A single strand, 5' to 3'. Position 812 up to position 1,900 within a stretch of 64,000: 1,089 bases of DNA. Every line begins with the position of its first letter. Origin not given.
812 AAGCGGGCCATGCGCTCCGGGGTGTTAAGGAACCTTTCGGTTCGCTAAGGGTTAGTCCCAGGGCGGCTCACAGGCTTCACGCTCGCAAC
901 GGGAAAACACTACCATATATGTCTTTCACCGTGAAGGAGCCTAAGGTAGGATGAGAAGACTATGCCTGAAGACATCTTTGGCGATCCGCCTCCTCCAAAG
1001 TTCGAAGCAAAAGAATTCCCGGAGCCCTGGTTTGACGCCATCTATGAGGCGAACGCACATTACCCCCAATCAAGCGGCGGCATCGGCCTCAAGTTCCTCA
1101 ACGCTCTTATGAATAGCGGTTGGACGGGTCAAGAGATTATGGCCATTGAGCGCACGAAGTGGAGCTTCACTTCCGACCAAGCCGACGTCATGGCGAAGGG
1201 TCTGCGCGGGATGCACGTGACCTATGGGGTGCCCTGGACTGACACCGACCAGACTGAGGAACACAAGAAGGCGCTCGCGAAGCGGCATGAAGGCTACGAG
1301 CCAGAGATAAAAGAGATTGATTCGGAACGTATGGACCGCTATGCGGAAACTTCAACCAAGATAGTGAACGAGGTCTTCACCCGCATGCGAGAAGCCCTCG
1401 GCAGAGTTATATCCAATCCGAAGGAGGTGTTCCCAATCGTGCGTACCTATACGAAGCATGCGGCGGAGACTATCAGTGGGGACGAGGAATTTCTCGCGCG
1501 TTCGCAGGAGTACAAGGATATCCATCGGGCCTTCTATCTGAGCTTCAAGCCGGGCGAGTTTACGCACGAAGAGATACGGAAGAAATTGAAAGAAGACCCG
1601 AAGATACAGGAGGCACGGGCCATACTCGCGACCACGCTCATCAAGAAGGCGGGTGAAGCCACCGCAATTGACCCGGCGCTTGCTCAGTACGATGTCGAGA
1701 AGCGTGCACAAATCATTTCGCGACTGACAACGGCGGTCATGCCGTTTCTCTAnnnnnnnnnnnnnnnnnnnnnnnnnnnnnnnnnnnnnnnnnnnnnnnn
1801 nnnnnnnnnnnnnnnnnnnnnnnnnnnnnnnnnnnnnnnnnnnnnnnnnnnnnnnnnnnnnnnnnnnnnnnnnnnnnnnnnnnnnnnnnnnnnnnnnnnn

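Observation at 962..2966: Paralogue - HTH - paralogue module of unknown function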

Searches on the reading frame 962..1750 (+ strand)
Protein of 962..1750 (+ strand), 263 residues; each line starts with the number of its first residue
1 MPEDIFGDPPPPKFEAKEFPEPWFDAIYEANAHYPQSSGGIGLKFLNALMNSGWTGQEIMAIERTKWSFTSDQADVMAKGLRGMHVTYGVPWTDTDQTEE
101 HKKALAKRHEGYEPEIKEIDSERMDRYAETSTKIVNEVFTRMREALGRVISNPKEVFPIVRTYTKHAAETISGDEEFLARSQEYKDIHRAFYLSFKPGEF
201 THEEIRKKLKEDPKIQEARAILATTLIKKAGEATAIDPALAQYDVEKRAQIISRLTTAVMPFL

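Call 4: search_protein_families(library=pfam, proteins=[window:962-1750:+], max_evalue=1)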
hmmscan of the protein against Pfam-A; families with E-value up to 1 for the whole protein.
window:962-1750:+ (263 aa): 2 families
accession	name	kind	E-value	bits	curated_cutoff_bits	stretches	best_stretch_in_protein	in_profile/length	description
PF16074.10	PilW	-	0.067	13.6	26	1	63-98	17-51/124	Type IV Pilus-assembly protein W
PF09774.14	MIX23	-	0.18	12.7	25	1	97-166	78-147/156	Intermembrane space protein MIX23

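Call 6: find_homologous_proteins(query=window:962-1750:+)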
Query window:962-1750:+ (263 aa): 1 proteins with E <= 0.001 among 366 candidates.
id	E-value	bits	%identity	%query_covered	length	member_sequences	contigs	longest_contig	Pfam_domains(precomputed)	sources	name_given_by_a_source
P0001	1.9e-171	586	99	100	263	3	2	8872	-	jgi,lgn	-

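Call 7: search_protein_families(library=ncbifam, proteins=[window:962-1750:+], max_evalue=1)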
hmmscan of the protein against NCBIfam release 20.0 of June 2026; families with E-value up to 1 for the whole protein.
window:962-1750:+ (263 aa): 0 families

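Call 8: search_protein_families(library=phrogs, proteins=[window:962-1750:+], max_evalue=1)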
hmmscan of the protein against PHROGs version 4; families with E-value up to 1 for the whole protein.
window:962-1750:+ (263 aa): 1 family
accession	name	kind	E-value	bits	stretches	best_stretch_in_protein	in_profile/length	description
phrog_3486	-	unknown function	0.055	15.1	1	151-220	6-72/102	-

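Call 10: find_encoding_contigs(protein=P0001, flank=10000)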
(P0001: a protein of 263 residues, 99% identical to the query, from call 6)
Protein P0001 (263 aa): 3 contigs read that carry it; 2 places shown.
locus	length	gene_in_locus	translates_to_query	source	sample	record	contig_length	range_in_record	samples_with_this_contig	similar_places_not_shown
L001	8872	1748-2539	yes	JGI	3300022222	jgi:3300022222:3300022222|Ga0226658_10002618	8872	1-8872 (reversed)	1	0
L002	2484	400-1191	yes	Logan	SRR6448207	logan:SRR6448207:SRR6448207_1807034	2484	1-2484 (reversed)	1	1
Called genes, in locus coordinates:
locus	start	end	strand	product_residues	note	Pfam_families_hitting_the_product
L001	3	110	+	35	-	?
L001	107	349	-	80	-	-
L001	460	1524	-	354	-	PF23459:S1_RRP5 (faint), PF00575:S1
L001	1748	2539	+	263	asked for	-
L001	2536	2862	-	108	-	-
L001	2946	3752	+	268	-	-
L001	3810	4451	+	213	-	PF13483:Lactamase_B_3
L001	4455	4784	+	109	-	-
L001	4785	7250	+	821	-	PF00521:DNA_topoisoIV, PF03989:DNA_gyraseA_C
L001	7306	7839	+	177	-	PF01135:PCMT (weak), PF01209:Ubie_methyltran, PF01269:Fibrillarin (weak), PF13489:Methyltransf_23, PF13847:Methyltransf_31, PF08241:Methyltransf_11, PF08242:Methyltransf_12, PF13649:Methyltransf_25, +1 more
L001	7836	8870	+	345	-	?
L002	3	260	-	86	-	?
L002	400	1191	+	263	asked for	-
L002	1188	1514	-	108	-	-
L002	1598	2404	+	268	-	-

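Call 18: search_solved_structures(query=A1, max_evalue=10)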
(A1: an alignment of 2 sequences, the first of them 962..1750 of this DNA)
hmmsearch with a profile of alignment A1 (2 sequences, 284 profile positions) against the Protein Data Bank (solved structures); distinct sequences matched with E-value up to 10: 8.
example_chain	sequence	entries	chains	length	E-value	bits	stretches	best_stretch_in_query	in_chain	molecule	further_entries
3gfl_A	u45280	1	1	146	0.14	14.8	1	77-155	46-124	146aa long hypothetical transcriptional regulator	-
2eb7_A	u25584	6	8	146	0.21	14.2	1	77-155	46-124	146aa long hypothetical transcriptional regulator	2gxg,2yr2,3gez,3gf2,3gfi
3gfj_A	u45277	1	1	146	0.21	14.2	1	77-155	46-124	146aa long hypothetical transcriptional regulator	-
3gfm_A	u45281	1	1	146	0.27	13.9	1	77-155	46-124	146aa long hypothetical transcriptional regulator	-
1b9l_A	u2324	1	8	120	0.39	13.3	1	34-100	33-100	PROTEIN (EPIMERASE)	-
2a74_B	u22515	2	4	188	1.3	11.6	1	24-127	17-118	Complement Component C3c | Complement C3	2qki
2ice_B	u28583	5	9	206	1.3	11.6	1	24-127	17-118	Complement C3 alpha chain | Complement C3 | Complement C3c alpha' chain fragment 1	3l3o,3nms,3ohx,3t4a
8e7f_A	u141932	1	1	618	1.8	11.1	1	18-94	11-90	Extracellular serine protease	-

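Call 23: predict_structure(alignment_id=A1)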
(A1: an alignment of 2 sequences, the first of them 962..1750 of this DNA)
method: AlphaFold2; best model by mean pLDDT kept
length: 263 residues; sequences in the alignment: 2
mean_pLDDT: 76.5   pTM: 0.73
mean pLDDT of the five models: 76.5, 74.7, 72.7, 71.3, 56.1
residues with pLDDT >= 90: 32; 70-90: 162; 50-70: 40; < 50: 29
segments of 3 or more residues with pLDDT < 50: 1-14, 91-97, 108-112
pLDDT, mean of each block of 10 residues (from residue 1): 41 62 70 61 86 87 85 78 62 45 51 58 81 88 90 88 90 87 83 77 84 90 88 84 89 86 67
secondary structure, 60 per line:
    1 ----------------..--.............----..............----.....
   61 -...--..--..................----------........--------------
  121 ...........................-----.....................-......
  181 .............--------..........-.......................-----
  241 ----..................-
elements in order: H21-33 H38-51 H56-60 H71-88 H99-106 H121-147 H153-173 H175-193 H202-211 H213-235 H245-262
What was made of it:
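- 962..1753 (+): Paralogue A, 263 aa, acidic soluble all-helical protein of an unnamed rare family. AF2 model has pLDDT 76.5 and pTM 0.73 (call 23).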

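Call 25: search_protein_representatives(alignment_id=A1)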
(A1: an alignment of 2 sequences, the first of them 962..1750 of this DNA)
Query: 2 sequences, 284 profile positions. Proteins with E-value up to 0.001 (for the whole library): 13; up to 1e-10: 8; up to 1e-30: 3. The best 13 are listed.
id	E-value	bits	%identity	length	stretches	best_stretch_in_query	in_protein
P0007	2.7e-147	506.0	-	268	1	3-284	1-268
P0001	4.3e-143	492.2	-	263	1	3-269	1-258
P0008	3.3e-39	151.4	-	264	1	26-283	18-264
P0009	3.2e-30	121.9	-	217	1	18-205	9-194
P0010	1.4e-23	100.1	-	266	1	17-205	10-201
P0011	1.7e-18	83.5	-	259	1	17-273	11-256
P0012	1.8e-13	67.0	-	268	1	26-248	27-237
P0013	3.7e-12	62.6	-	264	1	26-254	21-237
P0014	1.4e-05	41.0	-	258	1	29-171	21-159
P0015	2.1e-04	37.2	-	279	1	35-166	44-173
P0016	2.7e-04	36.9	-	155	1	17-139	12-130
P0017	4.2e-04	36.2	-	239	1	27-104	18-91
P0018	9.5e-04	35.1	-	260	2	26-107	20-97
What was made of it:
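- Family rarity: 13 clusters at E<=1e-3 among 1.84e9 representatives (call 25).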

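Call 31: fold_search(model_id=the predicted structure, library=pdb)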
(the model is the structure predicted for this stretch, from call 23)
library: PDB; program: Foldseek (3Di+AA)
matches with E <= 10: 224; with E <= 0.001: 0
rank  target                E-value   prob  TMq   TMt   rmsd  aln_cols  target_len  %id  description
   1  4zsv_A                2.7e-01  0.38  0.15  0.14  16.0       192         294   12  Structure of a fusion protein with a helix linker, 2ARH-3-3KAW-1.0 (released 2015-08-19)
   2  4zsz_A                4.0e-01  0.16  0.15  0.14  18.0       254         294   12  Structure of a fusion protein with a helix linker, 2ARH-3-3KAW-3.0 (released 2015-08-19)
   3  8wkg                  7.9e-01  0.09  0.16  0.15  15.5       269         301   11  Rational Design of Highly Selective PDE5 inhibitors for the Treatment of Idiopathic Pulmonary Fibrosis (released 2024-10-02)
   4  7ocy_B                7.9e-01  0.08  0.16  0.10  25.1       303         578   12  Enterococcus faecalis EfrCD in complex with a nanobody (released 2022-05-18)
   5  8wcw_A                1.2e+00  0.08  0.17  0.10  20.6       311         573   12  Cryo-EM structure of MsRv1273c/72c from Mycobacterium smegmatis in the IFapo state (released 2025-03-26)
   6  3kaw_B                1.4e+00  0.23  0.15  0.29   9.3       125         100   15  Crystal Structure of PA2107 PROTEIN from Pseudomonas aeruginosa, Northeast Structural Genomics Consortium Target PaR19 (released 2009-10-27)
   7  6v9z_A                1.4e+00  0.07  0.14  0.08  19.0       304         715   12  Cryo-EM structure of PCAT1 bound to its CtA peptide substrate (released 2020-01-22)
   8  9g2k_B                1.5e+00  0.12  0.21  0.12  15.6       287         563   14  Cryo-EM structure of IrtAB in outward-occluded state in nanodisc in complex with ADP-vanadate (released 2024-12-18)
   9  4ry2_A                1.6e+00  0.07  0.15  0.08  18.2       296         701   11  Crystal structure of the peptidase-containing ABC transporter PCAT1 (released 2015-07-22)
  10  7cbc_A                1.6e+00  0.16  0.21  0.18  14.8       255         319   12  Crystal structure of a de novo designed switch protein caging a hemagglutinin binder (released 2020-12-23)
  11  9lm9_B                1.8e+00  0.08  0.16  0.13  15.5       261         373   14  Crystal structure of bvFP-Pfr21 (released 2026-01-28)
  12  9rcq_A                1.9e+00  0.07  0.18  0.08  21.5       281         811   10  1,2-propanediol dehydratase with no ligand additives (released 2025-06-11)
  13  8vpb_A                1.9e+00  0.05  0.14  0.07  20.2       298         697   13  Cryo-EM structure of the ABC transporter PCAT1 bound with MgADP_Class_2 (released 2024-10-30)
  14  6iao_C                2.0e+00  0.08  0.16  0.11  14.3       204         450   12  Structure of Cytochrome P450 BM3 M11 mutant in complex with DTT at resolution 2.16A (released 2019-06-05)
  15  9fw3_B                2.1e+00  0.08  0.19  0.12  19.1       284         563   14  Cryo-EM structure of IrtAB 2xEQ mutant in outward-occluded state in nanodisc in complex with mycobactin (released 2024-12-18)
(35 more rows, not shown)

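Call 32: find_encoding_contigs(protein=P0008, flank=6000, max_places=3)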
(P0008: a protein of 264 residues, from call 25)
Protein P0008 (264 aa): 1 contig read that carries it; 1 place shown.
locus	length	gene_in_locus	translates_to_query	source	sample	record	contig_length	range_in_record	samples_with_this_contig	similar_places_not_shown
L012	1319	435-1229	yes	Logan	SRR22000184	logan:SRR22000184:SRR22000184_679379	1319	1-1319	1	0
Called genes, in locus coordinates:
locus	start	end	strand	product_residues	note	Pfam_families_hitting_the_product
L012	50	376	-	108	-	-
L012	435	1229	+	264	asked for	-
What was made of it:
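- The divergent S/B-type pair recurs in L012 (call 32).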

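Call 34: find_encoding_contigs(protein=P0011, flank=8000, max_places=3)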
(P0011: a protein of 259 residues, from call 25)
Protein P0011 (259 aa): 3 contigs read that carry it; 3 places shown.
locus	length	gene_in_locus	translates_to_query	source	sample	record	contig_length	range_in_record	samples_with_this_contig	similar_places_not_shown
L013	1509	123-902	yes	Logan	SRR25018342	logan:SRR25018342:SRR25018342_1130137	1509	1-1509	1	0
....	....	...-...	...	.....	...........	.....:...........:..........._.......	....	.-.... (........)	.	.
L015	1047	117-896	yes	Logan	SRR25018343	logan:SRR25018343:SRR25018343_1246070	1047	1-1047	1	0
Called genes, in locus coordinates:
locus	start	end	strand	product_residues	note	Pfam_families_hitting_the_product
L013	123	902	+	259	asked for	-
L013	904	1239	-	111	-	PF03013:Pyr_excise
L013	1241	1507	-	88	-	?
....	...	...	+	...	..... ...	-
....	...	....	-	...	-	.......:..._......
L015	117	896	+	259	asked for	-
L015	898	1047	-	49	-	?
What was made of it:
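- The P0011 locus was recovered from three separate runs (call 34).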

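Call 35: find_encoding_contigs(protein=P0012, flank=8000, max_places=3)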
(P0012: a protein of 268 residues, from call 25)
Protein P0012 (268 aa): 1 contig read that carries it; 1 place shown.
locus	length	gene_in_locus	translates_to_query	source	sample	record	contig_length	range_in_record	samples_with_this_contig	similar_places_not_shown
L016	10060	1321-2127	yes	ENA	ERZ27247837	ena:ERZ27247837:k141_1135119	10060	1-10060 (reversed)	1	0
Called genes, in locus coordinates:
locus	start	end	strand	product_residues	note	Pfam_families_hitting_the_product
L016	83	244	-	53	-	-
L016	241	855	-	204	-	-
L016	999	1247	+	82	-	PF02201:SWIB, PF26291:SWIB_eIF2D (weak)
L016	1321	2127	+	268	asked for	-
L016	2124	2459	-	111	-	PF03013:Pyr_excise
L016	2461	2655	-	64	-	-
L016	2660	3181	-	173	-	-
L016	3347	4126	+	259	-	PF02668:TauD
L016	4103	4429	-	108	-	PF01329:Pterin_4a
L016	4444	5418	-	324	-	PF01820:Dala_Dala_lig_N, PF02222:ATP-grasp (faint), PF07478:Dala_Dala_lig_C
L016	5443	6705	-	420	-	PF02151:UVR (weak), PF08459:UvrC_RNaseH_dom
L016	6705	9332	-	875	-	PF00005:ABC_tran (faint), PF02463:SMC_N (faint), PF03193:RsgA_GTPase (faint), PF13191:AAA_16 (faint), PF13481:AAA_25 (faint), PF13555:AAA_29 (faint), PF20703:nSTAND1 (faint), PF17760:UvrA_inter, +2 more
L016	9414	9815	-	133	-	-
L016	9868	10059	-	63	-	?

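Call 36: find_encoding_contigs(protein=P0010, flank=8000, max_places=3)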
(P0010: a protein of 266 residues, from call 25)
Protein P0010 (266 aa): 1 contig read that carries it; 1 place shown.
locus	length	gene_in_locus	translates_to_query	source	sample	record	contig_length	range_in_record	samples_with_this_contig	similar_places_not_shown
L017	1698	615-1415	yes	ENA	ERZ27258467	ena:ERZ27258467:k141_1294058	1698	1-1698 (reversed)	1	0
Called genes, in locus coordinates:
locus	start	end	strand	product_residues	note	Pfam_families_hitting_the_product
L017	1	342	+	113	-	?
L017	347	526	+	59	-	-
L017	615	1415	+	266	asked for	-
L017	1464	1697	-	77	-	?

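Call 43: search_protein_families(library=pfam, alignment_id=A2, max_evalue=1)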
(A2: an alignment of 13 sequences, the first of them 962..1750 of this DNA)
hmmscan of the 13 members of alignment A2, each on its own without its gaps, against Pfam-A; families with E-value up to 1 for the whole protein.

A. member 1, window:962-1750:+ (263 aa): 2 families
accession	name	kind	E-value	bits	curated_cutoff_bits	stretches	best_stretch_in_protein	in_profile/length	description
PF16074.10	PilW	-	0.067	13.6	26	1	63-98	17-51/124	Type IV Pilus-assembly protein W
PF09774.14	MIX23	-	0.18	12.7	25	1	97-166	78-147/156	Intermembrane space protein MIX23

B. families by the number of members that match (of 13 scanned): 14 families
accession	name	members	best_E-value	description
PF01041.23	DegT_DnrJ_EryC1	1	0.0061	DegT/DnrJ/EryC1/StrS aminotransferase family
PF18934.5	DUF5682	1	0.013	Family of unknown function (DUF5682)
PF25666.1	Partiti_capsid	1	0.013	Partitivirus capsid protein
PF05016.21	ParE_toxin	1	0.051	ParE toxin of type II toxin-antitoxin system, parDE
PF03682.18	UPF0158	1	0.054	Uncharacterised protein family (UPF0158)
PF16074.10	PilW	1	0.067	Type IV Pilus-assembly protein W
PF08862.16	DUF1829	1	0.072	Domain of unknown function DUF1829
PF09424.15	YqeY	1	0.084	Yqey-like protein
PF07725.18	LRR_3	1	0.12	Leucine Rich Repeat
PF20672.3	Gag_FV_central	1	0.14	Spumavirus Gag polyprotein, conserved central domain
PF14388.11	DUF4419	1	0.15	Domain of unknown function (DUF4419)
PF16418.11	CNOT1_HEAT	1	0.17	CCR4-NOT transcription complex subunit 1 HEAT repeat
PF09774.14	MIX23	1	0.18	Intermembrane space protein MIX23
PF18949.5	DUF5693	1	0.21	Family of unknown function (DUF5693)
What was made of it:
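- On Polymorphic toxin / immunity cassettes: No known trafficking or toxin domain matches (calls 4, 43).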

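Call 44: search_protein_families(library=pfam, proteins=[L016:999-1244:+, L016:241-852:-, L016:2461-2652:-, L016:2660-3178:-], max_evalue=1)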
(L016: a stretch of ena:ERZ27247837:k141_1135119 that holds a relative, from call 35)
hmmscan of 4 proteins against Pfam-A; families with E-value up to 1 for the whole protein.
L016:999-1244:+ (82 aa): 1 family
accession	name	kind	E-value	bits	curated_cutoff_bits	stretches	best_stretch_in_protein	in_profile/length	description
PF02201.23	SWIB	-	2.1e-32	111.1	25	1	8-81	1-74/74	SWIB/MDM2 domain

L016:241-852:- (203 aa): 1 family
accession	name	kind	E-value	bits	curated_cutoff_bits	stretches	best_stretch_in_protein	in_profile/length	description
PF23518.1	WW_2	-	0.13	12.3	27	1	2-21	12-31/36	WW domain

L016:2461-2652:- (63 aa): 3 families
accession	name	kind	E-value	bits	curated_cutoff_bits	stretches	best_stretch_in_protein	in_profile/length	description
PF13491.11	FtsK_4TM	-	0.041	14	23.1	1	5-60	59-113/171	4TM region of DNA translocase FtsK/SpoIIIE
PF18969.5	DUF5708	-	0.11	12.8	26.9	1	13-45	13-47/60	Family of unknown function (DUF5708)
PF25259.1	DUF7860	-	0.12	13.1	27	1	13-56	23-67/75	Family of unknown function (DUF7860)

L016:2660-3178:- (172 aa): 3 families
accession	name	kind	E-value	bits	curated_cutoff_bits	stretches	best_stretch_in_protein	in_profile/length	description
PF15956.11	DUF4760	-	0.00018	22.1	25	1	82-165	58-139/141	Domain of unknown function (DUF4760)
PF23841.1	Phage_tail_terminator_2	-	0.018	15.5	27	1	41-130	33-124/161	Phage tail termination protein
PF06479.17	Ribonuc_2-5A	-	0.069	13.7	23.3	1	39-77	44-83/127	Ribonuclease 2-5A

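Call 50: find_encoding_contigs(protein=P0013, flank=8000, max_places=3)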
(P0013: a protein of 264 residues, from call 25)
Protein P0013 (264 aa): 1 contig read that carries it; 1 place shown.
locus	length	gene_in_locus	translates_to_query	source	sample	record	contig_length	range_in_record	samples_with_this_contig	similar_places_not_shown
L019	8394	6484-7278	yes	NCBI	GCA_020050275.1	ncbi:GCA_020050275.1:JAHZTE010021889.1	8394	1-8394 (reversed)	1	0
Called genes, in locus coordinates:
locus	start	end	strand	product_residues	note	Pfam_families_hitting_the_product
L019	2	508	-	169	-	?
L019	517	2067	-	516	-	PF00006:ATP-synt_ab, PF00306:ATP-synt_ab_C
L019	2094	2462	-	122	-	-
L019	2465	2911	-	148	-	PF00430:ATP-synt_B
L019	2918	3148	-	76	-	PF00137:ATP-synt_C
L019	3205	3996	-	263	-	PF00119:ATP-synt_A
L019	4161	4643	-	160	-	PF06103:DUF948 (weak)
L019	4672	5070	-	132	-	PF09945:DUF2177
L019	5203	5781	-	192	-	PF00293:NUDIX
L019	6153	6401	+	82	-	PF02201:SWIB, PF26291:SWIB_eIF2D (weak)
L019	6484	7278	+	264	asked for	-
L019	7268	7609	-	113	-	PF03013:Pyr_excise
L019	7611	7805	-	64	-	-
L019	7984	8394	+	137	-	?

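Call 51: find_encoding_contigs(protein=P0014, flank=8000, max_places=3)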
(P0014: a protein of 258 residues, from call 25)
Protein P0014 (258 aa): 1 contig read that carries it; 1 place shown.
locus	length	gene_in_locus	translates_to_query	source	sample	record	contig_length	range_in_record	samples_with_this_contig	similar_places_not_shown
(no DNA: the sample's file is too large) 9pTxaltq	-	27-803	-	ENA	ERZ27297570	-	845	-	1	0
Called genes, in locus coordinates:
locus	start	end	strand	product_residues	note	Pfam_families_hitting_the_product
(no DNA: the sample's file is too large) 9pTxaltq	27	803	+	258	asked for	-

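Call 52: find_encoding_contigs(protein=P0018, flank=8000, max_places=3)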
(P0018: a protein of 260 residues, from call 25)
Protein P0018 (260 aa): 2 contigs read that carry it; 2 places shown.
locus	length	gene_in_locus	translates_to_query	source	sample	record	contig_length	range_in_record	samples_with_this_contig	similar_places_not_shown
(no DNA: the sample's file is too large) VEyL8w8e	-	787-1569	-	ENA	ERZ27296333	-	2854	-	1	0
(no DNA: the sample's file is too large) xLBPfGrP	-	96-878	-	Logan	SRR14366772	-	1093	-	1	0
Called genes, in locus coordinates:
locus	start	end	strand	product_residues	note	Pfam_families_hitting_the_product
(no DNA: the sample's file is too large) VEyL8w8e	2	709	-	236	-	?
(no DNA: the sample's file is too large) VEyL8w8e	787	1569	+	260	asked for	-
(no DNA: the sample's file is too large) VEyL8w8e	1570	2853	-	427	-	?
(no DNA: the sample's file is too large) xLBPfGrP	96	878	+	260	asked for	-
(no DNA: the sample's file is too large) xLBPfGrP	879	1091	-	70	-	?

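Call 56: search_protein_families(library=padloc, proteins=[window:962-1750:+, P0008, P0012], max_evalue=1)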
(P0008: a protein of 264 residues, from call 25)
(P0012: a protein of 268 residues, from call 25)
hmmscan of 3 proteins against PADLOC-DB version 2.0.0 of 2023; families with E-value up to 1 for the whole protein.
window:962-1750:+ (263 aa): 0 families

P0008 (264 aa): 0 families

P0012 (268 aa): 0 families
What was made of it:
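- Checked: 'No known family' is confirmed for A and B: Pfam, NCBIfam, PHROGs and PADLOC show nothing above noise (calls 4, 7, 8, 43, 56).
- PADLOC gave zero hits for A, B, S, NT283, P0008 and P0012 (call 56).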

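Call 72: search_dna_similar(query=window:962-1750:+, collection=phages, mode=protein, max_evalue=0.01)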
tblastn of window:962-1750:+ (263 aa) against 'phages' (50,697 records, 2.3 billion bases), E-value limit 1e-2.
No match.
